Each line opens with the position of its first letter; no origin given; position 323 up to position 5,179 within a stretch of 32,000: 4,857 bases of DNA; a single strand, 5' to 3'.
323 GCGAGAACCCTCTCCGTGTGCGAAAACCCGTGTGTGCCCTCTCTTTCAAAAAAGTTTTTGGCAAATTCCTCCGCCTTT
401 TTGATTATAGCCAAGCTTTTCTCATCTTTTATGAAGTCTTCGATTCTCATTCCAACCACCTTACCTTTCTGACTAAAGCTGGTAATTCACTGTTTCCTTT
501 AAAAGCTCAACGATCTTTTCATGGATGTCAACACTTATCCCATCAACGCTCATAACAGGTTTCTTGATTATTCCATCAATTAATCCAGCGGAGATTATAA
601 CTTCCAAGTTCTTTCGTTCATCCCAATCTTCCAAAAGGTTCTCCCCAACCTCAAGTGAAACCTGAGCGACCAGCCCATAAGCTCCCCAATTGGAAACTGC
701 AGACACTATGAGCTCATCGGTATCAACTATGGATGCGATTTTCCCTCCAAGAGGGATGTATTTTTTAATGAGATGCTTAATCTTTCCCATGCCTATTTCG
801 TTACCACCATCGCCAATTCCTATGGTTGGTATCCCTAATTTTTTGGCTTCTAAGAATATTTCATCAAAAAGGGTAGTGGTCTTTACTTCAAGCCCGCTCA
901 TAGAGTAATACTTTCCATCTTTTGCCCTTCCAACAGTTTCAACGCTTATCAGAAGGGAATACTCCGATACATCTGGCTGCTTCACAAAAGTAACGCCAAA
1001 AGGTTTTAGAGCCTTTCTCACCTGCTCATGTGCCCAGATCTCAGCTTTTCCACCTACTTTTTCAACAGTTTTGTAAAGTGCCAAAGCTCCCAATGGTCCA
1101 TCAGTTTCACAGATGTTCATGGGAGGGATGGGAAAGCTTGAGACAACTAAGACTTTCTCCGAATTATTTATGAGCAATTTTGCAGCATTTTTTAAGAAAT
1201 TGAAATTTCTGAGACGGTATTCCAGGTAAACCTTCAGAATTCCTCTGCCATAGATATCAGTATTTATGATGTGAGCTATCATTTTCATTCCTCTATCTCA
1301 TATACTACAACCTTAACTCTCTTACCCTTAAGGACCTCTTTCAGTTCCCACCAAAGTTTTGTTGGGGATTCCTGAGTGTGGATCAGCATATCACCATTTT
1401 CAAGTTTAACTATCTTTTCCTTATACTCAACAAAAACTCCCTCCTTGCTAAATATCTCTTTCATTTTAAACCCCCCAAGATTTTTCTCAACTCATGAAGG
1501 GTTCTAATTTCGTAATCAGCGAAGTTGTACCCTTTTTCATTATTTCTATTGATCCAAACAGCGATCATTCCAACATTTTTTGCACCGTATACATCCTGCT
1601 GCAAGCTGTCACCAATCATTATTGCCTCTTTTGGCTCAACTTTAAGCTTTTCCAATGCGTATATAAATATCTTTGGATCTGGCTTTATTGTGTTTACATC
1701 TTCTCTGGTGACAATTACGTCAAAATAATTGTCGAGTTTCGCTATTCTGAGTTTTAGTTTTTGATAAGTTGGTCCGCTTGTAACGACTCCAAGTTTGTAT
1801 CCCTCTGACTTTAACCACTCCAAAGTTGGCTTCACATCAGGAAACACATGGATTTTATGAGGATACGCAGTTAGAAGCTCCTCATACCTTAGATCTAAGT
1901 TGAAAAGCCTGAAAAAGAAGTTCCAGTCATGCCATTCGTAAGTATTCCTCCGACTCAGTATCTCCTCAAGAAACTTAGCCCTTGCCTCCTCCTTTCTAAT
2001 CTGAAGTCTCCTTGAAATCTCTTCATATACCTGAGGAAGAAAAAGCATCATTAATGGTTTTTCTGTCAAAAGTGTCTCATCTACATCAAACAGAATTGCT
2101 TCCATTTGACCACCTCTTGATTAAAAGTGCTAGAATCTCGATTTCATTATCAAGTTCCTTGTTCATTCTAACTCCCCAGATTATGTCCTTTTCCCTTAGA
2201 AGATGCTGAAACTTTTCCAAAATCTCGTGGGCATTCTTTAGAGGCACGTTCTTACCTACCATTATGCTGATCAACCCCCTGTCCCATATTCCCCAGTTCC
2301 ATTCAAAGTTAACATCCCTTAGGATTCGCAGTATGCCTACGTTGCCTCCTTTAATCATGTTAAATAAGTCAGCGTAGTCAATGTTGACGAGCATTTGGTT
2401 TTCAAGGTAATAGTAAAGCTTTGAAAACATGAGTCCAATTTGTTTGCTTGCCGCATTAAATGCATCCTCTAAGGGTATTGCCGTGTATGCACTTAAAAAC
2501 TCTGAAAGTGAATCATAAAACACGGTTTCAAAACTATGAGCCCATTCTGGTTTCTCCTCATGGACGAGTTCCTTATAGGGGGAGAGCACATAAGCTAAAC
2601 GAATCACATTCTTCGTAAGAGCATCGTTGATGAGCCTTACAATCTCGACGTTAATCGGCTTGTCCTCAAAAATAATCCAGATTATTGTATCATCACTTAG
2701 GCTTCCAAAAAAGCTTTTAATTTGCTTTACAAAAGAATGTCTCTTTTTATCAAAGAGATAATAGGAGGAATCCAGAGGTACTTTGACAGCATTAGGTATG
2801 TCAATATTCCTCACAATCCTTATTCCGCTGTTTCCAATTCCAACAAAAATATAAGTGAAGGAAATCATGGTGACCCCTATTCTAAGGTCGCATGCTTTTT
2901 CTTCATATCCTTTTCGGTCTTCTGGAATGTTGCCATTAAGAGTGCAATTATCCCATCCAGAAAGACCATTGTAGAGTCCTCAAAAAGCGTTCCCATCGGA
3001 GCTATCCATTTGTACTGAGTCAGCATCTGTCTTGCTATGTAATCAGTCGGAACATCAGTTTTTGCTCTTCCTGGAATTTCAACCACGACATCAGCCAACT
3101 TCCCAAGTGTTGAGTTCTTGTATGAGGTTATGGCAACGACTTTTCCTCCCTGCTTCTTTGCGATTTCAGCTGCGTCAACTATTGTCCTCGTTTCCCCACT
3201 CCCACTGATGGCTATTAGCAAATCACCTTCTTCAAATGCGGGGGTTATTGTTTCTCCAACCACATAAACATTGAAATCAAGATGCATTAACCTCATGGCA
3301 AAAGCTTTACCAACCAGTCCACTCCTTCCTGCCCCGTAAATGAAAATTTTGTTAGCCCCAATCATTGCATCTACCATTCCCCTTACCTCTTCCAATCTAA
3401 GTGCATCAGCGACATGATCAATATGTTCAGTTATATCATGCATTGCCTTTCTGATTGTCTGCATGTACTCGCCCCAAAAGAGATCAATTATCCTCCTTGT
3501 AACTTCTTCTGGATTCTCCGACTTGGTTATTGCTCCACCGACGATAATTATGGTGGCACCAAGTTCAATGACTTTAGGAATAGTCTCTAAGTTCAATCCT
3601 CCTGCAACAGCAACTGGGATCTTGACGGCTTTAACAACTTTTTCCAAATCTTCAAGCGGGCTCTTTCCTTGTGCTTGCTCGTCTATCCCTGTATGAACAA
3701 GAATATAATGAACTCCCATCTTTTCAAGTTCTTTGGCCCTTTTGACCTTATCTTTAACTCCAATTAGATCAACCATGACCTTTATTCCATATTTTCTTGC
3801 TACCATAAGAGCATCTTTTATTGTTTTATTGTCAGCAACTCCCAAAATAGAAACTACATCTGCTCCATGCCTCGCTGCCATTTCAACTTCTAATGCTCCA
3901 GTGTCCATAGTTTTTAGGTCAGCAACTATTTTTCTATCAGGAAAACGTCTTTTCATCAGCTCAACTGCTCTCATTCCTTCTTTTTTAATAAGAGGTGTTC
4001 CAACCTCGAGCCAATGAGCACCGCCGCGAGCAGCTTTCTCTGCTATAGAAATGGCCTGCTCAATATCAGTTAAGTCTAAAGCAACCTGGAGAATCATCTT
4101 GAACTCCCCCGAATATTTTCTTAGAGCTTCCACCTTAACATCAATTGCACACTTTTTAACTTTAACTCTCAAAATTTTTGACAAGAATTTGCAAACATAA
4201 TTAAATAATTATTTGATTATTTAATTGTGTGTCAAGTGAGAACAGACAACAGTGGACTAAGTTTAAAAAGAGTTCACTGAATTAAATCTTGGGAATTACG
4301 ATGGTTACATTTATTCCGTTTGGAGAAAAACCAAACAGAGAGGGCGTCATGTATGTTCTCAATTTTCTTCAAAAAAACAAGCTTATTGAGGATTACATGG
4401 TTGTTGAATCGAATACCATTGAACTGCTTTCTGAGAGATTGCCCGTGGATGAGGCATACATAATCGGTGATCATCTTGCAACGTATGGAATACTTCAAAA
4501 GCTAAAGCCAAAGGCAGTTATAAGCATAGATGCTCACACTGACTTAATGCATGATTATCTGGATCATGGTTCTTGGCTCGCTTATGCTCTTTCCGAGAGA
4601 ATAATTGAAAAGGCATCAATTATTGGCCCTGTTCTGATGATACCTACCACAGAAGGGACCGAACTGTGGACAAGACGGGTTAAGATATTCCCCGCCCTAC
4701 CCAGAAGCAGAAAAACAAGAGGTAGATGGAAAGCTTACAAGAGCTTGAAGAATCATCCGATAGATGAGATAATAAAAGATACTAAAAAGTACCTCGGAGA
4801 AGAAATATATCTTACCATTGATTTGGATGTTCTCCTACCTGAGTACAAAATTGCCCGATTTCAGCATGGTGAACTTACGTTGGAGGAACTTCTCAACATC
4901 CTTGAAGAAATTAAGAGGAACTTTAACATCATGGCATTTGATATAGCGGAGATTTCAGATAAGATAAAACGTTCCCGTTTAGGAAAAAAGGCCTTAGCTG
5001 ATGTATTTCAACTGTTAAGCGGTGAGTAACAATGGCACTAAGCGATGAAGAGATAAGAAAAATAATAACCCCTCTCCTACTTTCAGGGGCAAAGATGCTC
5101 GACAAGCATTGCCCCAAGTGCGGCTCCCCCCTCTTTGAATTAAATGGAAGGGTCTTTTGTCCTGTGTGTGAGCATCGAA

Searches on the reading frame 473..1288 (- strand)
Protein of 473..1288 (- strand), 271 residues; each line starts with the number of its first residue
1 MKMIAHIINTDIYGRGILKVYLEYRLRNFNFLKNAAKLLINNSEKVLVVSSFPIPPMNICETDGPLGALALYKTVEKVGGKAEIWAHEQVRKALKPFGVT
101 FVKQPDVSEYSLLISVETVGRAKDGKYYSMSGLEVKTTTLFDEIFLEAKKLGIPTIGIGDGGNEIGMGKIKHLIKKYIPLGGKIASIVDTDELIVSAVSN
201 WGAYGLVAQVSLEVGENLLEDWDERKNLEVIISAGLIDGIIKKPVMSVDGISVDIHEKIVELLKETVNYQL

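Call 82: search_protein_families(library=pfam, max_evalue=0.00001, proteins=[window:473-1288:-])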
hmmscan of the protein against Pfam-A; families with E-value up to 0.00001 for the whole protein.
window:473-1288:- (271 aa): 1 family
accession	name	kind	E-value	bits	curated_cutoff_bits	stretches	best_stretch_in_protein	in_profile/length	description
PF14336.11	GLUCM-like_C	-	2.6e-65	221.2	27.9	1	5-263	2-290/291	D-glutamate cyclase-like, C-terminal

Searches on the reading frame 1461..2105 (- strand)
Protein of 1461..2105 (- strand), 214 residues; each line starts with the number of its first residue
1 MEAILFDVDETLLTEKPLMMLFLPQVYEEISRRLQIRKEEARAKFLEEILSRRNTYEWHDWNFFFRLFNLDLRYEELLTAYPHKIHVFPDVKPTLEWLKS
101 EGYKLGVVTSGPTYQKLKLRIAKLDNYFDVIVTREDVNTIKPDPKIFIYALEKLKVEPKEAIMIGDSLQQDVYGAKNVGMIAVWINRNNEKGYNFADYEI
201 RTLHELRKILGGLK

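Call 82: search_protein_families(library=pfam, max_evalue=0.00001, proteins=[window:1461-2105:-])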
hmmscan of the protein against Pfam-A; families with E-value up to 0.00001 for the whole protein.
window:1461-2105:- (214 aa): 4 families
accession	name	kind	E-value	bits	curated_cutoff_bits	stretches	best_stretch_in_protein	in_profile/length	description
PF13419.12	HAD_2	-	2e-33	116.5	23.8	1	4-184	1-177/178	Haloacid dehalogenase-like hydrolase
PF00702.32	Hydrolase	-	1.2e-28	101.2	26.4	1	1-179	1-191/191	haloacid dehalogenase-like hydrolase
PF13242.12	Hydrolase_like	-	2.8e-11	43.6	22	1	141-189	4-52/75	HAD-hyrolase-like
PF12710.13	HAD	-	1.4e-06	29.4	27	1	4-125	1-123/189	haloacid dehalogenase-like hydrolase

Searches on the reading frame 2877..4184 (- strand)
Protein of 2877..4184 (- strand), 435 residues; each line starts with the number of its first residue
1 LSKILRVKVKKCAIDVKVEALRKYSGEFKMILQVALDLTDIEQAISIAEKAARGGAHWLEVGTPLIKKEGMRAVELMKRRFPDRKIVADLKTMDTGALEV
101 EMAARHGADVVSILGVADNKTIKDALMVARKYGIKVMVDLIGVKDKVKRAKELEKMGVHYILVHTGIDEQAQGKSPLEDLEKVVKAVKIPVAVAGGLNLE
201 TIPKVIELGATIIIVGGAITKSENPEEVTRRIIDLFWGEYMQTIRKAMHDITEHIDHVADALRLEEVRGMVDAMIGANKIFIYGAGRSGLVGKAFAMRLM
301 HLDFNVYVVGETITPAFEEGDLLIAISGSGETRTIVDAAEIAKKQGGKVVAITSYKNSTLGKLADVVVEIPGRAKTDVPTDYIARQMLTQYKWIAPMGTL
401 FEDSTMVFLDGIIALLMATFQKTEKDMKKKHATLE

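Call 82: search_protein_families(library=pfam, max_evalue=0.00001, proteins=[window:2877-4184:-])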
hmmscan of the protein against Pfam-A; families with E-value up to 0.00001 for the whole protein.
window:2877-4184:- (435 aa): 5 families
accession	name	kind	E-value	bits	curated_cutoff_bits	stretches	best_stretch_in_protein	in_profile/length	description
PF00215.30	OMPdecase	-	1.6e-42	146.3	27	1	31-232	2-221/221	Orotidine 5'-phosphate decarboxylase / HUMPS family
PF01380.27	SIS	-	1e-22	80.7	25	1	275-377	3-112/131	SIS domain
PF13580.11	SIS_2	-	5.5e-09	36.6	27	1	317-354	101-138/138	SIS domain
PF00977.27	His_biosynth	-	5.1e-06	26.5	23.6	0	141-222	26-108/228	Histidine biosynthesis protein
PF05690.20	ThiG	-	8.9e-06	25.7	23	0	130-229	120-217/247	Thiazole biosynthesis protein ThiG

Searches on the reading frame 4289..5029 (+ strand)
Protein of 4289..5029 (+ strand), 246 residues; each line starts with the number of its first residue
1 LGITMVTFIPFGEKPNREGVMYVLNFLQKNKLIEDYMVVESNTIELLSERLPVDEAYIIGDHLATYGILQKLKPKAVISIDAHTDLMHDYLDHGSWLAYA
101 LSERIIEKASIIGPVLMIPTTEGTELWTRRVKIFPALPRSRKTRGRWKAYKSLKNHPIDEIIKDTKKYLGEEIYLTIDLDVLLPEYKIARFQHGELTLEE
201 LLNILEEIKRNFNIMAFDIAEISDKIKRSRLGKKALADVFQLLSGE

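Call 82: search_protein_families(library=pfam, max_evalue=0.00001, proteins=[window:4289-5029:+])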
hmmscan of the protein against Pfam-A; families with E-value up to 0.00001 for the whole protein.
window:4289-5029:+ (246 aa): 1 family
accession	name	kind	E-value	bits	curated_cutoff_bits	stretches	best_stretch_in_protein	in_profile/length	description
PF00491.26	Arginase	-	3.1e-17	63.4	22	1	60-228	92-261/280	Arginase family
